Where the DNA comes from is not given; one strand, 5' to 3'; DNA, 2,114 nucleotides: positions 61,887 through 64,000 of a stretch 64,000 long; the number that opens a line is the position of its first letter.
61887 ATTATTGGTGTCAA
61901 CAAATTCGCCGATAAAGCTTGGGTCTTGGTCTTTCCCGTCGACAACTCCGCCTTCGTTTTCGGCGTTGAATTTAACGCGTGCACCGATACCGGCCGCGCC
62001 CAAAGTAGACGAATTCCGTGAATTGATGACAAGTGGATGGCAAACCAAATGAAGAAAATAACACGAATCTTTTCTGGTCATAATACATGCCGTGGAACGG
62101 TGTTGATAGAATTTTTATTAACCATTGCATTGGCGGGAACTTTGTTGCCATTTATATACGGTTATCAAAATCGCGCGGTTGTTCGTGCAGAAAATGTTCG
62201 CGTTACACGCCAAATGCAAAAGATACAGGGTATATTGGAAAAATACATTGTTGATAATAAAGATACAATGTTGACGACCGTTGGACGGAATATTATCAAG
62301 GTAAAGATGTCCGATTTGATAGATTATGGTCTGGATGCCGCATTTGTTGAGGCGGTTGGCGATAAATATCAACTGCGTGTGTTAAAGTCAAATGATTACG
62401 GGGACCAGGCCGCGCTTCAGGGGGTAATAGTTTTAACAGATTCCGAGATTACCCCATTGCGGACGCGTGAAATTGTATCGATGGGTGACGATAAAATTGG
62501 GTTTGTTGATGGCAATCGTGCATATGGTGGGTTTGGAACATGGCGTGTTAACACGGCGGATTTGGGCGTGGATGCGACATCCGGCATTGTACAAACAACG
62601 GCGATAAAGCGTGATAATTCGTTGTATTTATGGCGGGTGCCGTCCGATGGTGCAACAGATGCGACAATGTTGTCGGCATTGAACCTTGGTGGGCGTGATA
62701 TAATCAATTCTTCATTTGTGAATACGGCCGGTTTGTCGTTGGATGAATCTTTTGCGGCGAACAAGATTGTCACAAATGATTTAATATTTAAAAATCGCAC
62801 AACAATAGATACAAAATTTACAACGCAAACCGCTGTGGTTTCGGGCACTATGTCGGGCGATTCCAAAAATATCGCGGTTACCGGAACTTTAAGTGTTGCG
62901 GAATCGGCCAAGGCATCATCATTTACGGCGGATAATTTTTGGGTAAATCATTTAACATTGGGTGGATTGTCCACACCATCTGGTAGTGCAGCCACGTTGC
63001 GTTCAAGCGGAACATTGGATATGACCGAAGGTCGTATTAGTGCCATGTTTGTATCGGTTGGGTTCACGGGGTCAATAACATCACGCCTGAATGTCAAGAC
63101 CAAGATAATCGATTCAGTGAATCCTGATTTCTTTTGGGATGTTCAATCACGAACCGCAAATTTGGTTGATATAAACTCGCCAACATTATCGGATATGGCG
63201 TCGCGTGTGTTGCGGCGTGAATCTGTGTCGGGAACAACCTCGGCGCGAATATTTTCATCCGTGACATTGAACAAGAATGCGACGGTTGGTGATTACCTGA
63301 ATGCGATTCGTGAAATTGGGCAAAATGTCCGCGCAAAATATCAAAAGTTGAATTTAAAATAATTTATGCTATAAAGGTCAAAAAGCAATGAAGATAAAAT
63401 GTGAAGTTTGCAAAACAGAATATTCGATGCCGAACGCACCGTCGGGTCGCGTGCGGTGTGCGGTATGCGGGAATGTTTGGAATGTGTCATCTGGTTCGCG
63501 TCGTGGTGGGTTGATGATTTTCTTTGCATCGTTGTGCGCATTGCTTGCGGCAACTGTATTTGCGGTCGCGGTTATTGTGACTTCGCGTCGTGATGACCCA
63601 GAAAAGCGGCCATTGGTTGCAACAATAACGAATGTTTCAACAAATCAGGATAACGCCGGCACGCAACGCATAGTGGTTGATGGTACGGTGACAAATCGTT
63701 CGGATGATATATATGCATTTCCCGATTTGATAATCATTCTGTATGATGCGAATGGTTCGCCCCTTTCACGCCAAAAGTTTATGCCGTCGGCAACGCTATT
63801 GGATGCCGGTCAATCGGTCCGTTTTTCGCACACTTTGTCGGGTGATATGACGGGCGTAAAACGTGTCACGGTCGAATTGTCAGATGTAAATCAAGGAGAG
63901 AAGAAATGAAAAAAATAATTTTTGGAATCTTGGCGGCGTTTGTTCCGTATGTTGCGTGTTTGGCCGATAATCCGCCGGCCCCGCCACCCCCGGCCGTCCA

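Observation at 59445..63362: Operon of three paralogous, unusually large proteins with prepilin-type N-termini and beta-helix-like bodies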

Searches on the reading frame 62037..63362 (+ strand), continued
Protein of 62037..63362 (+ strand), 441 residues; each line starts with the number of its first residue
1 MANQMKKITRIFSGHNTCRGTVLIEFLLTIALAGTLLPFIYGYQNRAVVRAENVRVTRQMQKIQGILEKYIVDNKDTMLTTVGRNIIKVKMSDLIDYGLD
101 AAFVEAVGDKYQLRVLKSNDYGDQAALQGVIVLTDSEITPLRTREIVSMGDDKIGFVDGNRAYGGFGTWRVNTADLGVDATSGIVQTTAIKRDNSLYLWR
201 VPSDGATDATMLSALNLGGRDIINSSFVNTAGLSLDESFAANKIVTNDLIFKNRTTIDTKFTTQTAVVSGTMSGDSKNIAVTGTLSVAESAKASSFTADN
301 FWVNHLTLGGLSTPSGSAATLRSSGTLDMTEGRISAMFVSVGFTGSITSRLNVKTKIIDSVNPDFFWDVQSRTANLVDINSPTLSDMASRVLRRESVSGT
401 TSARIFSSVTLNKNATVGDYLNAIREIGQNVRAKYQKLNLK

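Call 101: find_encoding_contigs(protein=P0456, flank=10000, max_places=1)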
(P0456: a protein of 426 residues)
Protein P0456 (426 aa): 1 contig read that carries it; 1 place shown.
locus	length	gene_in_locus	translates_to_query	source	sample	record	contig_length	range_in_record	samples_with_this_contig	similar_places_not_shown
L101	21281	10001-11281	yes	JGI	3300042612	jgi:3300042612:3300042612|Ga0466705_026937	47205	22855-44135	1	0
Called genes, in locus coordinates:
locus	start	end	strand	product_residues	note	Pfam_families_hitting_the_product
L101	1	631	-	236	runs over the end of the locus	-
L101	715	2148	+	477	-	PF00005:ABC_tran (faint), PF00025:Arf (faint), PF01926:MMR_HSR1, PF02421:FeoB_N, PF00009:GTP_EFTU, PF01926:MMR_HSR1, PF02421:FeoB_N, PF14714:KH_dom-like, +7 more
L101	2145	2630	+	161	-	PF01252:Peptidase_A8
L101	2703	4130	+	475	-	-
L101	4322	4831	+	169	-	PF00156:Pribosyltran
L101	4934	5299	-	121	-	-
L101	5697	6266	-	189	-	PF01928:CYTH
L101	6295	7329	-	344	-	PF00154:RecA_N, PF08423:Rad51, PF06745:ATPase (weak), PF27531:MT3502_N, PF01637:ATPase_2 (faint), PF21096:RecA_C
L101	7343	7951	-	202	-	PF01726:LexA_DNA_bind, PF00717:Peptidase_S24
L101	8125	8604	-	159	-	-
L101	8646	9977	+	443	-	-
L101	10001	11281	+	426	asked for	-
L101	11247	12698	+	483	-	-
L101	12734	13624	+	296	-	PF01509:TruB_N, PF16198:TruB_C_2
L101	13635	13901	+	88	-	PF00312:Ribosomal_S15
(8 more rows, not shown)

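Call 102: find_encoding_contigs(protein=P0498, flank=10000, max_places=1)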
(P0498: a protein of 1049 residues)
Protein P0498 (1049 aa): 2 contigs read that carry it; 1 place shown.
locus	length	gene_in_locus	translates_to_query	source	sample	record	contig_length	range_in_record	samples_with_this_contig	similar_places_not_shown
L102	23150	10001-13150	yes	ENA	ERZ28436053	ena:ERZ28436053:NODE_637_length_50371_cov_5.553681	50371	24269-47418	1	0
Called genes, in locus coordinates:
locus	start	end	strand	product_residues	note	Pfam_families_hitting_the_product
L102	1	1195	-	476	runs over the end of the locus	-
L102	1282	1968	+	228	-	PF02230:Abhydrolase_2, PF03959:FSH1 (weak), PF12146:Hydrolase_4 (faint), PF00326:Peptidase_S9 (faint)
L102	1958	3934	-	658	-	PF00270:DEAD, PF04851:ResIII, PF17757:UvrB_inter, PF27431:UvrB_3rd, PF00271:Helicase_C, PF12344:UvrB, PF02151:UVR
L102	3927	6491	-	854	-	-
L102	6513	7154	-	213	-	PF03448:MgtE_N (weak)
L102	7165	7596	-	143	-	PF20072:DUF6468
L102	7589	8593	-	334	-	PF02154:FliM, PF01052:FliMN_C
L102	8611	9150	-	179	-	-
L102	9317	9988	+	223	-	-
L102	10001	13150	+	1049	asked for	-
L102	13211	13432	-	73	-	PF01176:eIF-1a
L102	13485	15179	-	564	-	PF00672:HAMP, PF02518:HATPase_c, PF13589:HATPase_c_3 (faint)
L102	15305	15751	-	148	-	PF00359:PTS_EIIA_2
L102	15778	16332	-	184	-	PF02482:Ribosomal_S30AE, PF16321:Ribosom_S30AE_C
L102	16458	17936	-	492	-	PF00309:Sigma54_AID, PF04963:Sigma54_CBD, PF04552:Sigma54_DBD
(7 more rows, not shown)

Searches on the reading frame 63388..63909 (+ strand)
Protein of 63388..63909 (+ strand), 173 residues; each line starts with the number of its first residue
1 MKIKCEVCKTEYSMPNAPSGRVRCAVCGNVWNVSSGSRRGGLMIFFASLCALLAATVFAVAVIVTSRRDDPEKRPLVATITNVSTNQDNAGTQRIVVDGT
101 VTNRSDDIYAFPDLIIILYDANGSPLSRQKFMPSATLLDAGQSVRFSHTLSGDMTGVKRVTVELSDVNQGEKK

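Call 3: search_protein_families(library=pfam, proteins=[window:63388-63909:+], max_evalue=1)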
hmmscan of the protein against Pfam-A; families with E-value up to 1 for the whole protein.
window:63388-63909:+ (173 aa): 13 families
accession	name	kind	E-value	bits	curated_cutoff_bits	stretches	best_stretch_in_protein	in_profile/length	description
PF11906.13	DUF3426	-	1.7e-07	31.8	27.7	1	79-141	53-115/147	Protein of unknown function (DUF3426)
PF13717.11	Zn_ribbon_4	-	1.9e-05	24.9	30.3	1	1-32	1-36/36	zinc-ribbon domain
PF13719.11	Zn_ribbon_5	-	0.0041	17.3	29.3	1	1-32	1-36/37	zinc-ribbon domain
PF01667.23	Ribosomal_S27e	-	0.021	15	24.5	1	1-30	6-35/55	Ribosomal protein S27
PF19913.5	WCOB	-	0.039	14.7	23.4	1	129-167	31-69/121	Wolframin C-terminal OB-fold domain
PF04989.18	RMNT_CmcI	-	0.04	14.1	23.2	1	34-84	38-91/206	Rhamnosyl O-methyltransferase/CmcI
PF08271.17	Zn_Ribbon_TF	-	0.048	13.7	29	1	4-33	2-31/43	TFIIB zinc-binding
PF23547.1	Zn_ribbon_FGT1_1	-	0.072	13.1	27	1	21-36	2-17/35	FORGETTER1 first zinc ribbon domain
PF20706.3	GT4-conflict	-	0.1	12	26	1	35-95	7-67/385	Family 4 Glycosyltransferase in conflict systems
PF00301.25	Rubredoxin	-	0.14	12.7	23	0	22-40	2-20/47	Rubredoxin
PF04438.22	zf-HIT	-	0.38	11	24.7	0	21-31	2-11/30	HIT zinc finger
PF01155.25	HypA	-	0.48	10.9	28.9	1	2-34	70-100/112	Hydrogenase/urease nickel incorporation, metallochaperone, hypA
PF13408.12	Zn_ribbon_recom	-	0.96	10.3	25.3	1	19-37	3-21/58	Recombinase zinc beta ribbon domain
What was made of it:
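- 63388..63909 (+): Zinc-ribbon/DUF3426 membrane protein. A conserved downstream neighbour with no evidence that it belongs to the system. Pfam DUF3426 1.7e-7 and Zn_ribbon_4 (call 3).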

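Call 4: search_protein_families(library=ncbifam, proteins=[window:63388-63909:+], max_evalue=1)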
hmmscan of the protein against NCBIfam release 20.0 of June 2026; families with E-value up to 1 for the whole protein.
window:63388-63909:+ (173 aa): 6 families
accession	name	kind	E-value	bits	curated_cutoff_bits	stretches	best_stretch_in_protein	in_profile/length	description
NF038353.1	FxLYD_dom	domain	3.5e-06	26.8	23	1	95-162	4-69/71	FxLYD domain-containing protein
NF001629.0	PRK00415.1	equivalog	0.0001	21.7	70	1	1-35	13-47/62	30S ribosomal protein S27e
TIGR02098.1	MJ0042_CXXC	domain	0.00053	19.6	20.9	1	1-33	1-37/38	MJ0042-type zinc finger domain-containing protein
NF041070.1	carrier_LysW_Arch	domain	0.028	14.5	75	1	1-36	1-38/57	alpha-aminoadipate/glutamate carrier protein LysW/ArgW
TIGR04104.1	cxxc_20_cxxc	subfamily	0.049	14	45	1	4-60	2-64/93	TIGR04104 family putative zinc finger protein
NF033674.1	stress_OB_fold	domain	0.05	13.8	35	1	47-113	5-63/111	NirD/YgiW/YdeI family stress tolerance protein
